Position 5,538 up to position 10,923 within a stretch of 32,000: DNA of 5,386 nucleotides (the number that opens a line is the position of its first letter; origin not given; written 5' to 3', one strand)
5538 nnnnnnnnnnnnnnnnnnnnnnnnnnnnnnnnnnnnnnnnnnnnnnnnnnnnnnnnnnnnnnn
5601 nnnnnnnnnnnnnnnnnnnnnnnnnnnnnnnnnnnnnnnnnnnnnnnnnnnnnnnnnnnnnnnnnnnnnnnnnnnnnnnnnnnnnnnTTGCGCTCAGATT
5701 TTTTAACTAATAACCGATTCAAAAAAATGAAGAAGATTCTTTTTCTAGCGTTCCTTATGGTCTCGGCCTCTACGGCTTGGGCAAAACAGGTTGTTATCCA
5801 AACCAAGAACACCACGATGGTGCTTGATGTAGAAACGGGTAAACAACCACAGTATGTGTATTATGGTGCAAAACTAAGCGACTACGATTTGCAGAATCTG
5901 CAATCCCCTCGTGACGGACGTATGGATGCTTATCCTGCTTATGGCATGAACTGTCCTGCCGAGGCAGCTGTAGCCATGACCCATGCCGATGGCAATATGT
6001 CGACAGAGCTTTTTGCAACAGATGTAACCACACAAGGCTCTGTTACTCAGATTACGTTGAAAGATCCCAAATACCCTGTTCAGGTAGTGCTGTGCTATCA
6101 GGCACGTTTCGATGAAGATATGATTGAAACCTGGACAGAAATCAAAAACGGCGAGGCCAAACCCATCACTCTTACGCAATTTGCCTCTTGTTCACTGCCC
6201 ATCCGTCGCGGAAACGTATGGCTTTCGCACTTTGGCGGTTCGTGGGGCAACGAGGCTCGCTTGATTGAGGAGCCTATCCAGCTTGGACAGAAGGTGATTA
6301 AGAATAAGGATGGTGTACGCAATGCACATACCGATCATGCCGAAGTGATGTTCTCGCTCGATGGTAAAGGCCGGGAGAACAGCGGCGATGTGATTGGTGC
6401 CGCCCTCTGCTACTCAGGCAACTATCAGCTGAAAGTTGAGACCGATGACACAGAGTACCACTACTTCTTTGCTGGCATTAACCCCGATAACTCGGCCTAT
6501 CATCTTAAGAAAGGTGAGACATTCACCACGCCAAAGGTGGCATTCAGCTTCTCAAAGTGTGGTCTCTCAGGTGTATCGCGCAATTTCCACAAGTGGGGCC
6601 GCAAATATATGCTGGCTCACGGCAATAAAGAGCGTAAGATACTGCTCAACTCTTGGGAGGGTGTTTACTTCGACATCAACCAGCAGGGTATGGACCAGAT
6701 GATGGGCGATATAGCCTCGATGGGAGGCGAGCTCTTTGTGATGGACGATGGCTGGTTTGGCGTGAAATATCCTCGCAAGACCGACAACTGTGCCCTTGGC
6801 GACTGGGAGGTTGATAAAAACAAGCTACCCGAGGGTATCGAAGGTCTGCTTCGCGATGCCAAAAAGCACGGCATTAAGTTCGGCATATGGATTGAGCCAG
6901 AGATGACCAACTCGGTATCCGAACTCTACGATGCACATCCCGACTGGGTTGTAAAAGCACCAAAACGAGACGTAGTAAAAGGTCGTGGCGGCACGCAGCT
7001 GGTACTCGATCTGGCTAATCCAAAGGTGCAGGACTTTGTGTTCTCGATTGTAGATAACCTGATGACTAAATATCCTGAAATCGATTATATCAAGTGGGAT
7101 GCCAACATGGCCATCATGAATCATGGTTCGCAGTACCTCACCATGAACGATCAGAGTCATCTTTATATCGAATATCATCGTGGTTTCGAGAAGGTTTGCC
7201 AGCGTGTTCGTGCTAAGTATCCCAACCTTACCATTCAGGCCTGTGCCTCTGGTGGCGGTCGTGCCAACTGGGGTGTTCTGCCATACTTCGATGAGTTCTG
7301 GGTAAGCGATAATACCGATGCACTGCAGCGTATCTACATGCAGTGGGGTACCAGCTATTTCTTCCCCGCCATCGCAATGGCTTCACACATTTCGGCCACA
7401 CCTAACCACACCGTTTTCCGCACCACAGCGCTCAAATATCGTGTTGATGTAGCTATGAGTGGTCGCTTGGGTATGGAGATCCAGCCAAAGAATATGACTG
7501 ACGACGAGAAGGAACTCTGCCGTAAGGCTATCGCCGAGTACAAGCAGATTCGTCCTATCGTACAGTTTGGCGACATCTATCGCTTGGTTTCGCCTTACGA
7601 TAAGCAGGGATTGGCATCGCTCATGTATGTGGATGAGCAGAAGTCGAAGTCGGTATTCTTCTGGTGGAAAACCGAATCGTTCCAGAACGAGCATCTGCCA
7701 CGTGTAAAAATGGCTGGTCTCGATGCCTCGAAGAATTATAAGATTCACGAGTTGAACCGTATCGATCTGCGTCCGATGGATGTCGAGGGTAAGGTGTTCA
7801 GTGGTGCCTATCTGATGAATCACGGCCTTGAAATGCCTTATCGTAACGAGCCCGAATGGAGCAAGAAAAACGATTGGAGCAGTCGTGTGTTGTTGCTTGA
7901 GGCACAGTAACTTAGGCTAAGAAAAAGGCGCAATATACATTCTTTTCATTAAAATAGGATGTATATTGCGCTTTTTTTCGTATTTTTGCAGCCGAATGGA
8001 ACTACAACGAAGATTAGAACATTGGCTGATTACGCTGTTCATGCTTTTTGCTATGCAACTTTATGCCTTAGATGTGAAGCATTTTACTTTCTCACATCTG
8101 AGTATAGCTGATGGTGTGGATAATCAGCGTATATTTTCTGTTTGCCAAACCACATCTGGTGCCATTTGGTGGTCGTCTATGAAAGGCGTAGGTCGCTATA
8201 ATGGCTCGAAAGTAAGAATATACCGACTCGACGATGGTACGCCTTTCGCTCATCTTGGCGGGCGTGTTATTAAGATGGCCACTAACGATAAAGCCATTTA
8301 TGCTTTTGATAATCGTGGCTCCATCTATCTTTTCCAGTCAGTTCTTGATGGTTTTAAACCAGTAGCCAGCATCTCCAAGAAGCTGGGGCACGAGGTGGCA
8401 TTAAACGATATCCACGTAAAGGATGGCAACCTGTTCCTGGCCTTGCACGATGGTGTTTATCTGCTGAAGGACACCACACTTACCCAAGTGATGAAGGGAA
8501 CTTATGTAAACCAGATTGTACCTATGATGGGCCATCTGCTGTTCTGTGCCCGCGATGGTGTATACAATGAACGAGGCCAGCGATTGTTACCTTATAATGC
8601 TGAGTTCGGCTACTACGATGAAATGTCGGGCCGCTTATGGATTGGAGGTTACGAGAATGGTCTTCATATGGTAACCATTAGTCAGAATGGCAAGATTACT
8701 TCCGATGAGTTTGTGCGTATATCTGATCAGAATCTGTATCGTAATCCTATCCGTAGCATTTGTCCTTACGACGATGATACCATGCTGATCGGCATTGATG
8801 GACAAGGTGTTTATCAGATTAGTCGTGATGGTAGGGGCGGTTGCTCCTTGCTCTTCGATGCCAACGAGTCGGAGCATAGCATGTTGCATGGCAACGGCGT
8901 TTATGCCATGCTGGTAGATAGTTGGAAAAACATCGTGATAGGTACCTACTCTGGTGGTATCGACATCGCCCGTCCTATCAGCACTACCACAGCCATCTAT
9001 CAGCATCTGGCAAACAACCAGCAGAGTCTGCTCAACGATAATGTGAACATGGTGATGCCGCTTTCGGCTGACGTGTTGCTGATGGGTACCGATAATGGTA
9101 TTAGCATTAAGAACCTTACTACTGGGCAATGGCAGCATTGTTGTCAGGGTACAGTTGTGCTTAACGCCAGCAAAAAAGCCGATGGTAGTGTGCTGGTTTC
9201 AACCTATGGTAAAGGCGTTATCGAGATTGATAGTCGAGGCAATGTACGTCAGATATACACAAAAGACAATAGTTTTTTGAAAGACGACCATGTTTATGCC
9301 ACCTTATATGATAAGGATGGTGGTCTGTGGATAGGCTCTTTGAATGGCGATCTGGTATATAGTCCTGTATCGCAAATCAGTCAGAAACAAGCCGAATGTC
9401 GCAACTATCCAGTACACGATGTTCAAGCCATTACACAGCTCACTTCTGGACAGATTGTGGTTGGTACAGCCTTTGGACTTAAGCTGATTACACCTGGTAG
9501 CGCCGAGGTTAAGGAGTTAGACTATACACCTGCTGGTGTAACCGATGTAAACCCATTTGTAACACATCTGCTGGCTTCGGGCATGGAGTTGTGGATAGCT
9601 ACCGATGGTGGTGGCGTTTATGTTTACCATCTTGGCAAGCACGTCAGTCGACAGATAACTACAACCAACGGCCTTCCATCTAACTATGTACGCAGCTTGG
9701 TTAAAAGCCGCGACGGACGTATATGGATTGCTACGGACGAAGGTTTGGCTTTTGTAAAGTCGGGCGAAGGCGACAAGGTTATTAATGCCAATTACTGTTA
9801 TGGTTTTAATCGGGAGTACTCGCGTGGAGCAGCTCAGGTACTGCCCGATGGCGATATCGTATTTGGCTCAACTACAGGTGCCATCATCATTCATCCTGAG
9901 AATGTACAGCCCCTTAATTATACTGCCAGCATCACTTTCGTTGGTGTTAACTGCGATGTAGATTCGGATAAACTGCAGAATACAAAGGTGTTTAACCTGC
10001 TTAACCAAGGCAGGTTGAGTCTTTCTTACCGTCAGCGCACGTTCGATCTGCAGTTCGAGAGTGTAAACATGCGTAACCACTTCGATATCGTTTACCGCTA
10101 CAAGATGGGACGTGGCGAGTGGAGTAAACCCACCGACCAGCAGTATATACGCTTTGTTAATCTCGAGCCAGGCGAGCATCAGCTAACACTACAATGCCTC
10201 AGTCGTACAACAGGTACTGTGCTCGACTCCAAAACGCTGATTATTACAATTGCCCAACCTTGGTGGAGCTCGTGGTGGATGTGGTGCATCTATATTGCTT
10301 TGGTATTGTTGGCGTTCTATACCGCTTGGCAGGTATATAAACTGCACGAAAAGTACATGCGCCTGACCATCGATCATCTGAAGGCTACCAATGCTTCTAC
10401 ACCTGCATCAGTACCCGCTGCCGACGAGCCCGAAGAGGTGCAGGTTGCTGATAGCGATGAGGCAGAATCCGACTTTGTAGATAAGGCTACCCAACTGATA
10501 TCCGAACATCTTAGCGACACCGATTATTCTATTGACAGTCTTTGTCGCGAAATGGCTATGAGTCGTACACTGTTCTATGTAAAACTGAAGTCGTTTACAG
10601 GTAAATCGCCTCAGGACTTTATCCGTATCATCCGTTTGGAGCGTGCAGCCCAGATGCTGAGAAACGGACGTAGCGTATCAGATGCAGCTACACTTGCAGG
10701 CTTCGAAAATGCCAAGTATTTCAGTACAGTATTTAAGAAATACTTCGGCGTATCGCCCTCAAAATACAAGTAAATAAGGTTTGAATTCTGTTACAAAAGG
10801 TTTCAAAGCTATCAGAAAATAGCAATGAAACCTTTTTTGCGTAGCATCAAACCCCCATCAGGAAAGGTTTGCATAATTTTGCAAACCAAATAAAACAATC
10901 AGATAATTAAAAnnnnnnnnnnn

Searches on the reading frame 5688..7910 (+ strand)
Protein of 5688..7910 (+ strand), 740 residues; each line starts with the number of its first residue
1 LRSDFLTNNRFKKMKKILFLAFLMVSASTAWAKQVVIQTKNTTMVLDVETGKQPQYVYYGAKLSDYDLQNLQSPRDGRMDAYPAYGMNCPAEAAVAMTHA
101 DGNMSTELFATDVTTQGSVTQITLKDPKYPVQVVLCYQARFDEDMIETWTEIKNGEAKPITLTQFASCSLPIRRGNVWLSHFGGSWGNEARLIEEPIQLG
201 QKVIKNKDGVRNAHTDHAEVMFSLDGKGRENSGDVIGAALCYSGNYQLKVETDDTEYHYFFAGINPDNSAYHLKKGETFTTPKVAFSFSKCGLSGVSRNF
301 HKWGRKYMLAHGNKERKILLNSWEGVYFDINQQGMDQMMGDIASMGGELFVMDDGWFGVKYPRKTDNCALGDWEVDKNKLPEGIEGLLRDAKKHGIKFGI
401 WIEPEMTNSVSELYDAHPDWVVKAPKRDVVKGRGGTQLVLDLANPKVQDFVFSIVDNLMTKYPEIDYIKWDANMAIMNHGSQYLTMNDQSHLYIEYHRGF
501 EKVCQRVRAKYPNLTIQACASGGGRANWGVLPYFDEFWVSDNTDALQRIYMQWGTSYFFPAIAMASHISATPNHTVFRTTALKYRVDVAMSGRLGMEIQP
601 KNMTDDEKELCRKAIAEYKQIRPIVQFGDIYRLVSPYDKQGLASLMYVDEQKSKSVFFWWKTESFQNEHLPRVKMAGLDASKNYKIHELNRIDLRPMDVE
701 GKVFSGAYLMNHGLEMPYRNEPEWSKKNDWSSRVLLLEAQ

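Call 56: search_protein_families(library=pfam, proteins=[window:5688-7910:+], max_evalue=0.00001)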
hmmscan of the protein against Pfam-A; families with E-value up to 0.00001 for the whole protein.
window:5688-7910:+ (740 aa): 4 families
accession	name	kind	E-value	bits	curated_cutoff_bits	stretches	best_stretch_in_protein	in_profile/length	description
PF02065.24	Melibiase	-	6.8e-114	380.9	27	1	278-628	1-347/347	Melibiase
PF16875.11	Glyco_hydro_36N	-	1.4e-42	146.4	27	1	53-274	2-253/253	Glycosyl hydrolase family 36 N-terminal domain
PF16874.11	Glyco_hydro_36C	-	3.8e-22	78.9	27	1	643-737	2-77/77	Glycosyl hydrolase family 36 C-terminal domain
PF02638.21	GHL10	-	7e-09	35.6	27.9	1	386-484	74-175/311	Glycosyl hydrolase-like 10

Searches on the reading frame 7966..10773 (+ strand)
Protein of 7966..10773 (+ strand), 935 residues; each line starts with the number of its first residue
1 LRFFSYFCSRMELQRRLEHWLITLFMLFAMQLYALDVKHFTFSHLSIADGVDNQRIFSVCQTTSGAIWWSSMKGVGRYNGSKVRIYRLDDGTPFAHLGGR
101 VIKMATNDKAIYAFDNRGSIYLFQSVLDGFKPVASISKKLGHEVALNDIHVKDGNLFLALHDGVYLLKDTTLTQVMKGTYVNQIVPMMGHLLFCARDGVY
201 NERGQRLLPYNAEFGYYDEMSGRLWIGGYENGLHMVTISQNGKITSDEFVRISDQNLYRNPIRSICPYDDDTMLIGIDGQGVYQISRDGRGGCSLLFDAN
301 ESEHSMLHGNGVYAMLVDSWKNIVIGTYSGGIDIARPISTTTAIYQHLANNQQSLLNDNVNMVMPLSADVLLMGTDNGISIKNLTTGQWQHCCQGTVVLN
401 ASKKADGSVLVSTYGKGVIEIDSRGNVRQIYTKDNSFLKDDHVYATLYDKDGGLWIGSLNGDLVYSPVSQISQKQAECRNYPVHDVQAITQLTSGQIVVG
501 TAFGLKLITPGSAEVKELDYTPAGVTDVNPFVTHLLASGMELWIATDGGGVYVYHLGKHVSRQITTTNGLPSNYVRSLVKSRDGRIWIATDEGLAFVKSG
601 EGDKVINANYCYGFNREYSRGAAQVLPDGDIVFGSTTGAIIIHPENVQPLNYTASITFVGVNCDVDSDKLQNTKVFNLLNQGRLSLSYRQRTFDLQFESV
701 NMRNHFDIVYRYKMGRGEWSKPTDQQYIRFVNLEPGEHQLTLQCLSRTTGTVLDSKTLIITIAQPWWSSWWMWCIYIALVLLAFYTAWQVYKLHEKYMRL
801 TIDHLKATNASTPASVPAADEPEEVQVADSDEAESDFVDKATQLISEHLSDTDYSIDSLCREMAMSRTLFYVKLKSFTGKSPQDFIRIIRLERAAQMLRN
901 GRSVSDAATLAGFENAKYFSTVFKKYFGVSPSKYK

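Call 56: search_protein_families(library=pfam, proteins=[window:7966-10773:+], max_evalue=0.00001)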
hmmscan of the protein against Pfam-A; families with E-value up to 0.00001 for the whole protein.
window:7966-10773:+ (935 aa): 4 families
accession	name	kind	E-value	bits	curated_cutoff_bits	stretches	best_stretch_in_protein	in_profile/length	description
PF12833.13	HTH_18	-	1.3e-19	70.7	33.6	1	859-934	1-77/80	Helix-turn-helix domain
PF07494.17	Reg_prop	-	1.1e-15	56.2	20.4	0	569-591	1-23/24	Two component regulator propeller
PF00165.29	HTH_AraC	-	1.3e-13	51.1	26.6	1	903-934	10-40/42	Bacterial regulatory helix-turn-helix proteins, AraC family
PF07495.19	Y_Y_Y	-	1.9e-06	28.1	26.6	1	707-762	7-64/65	Y_Y_Y domain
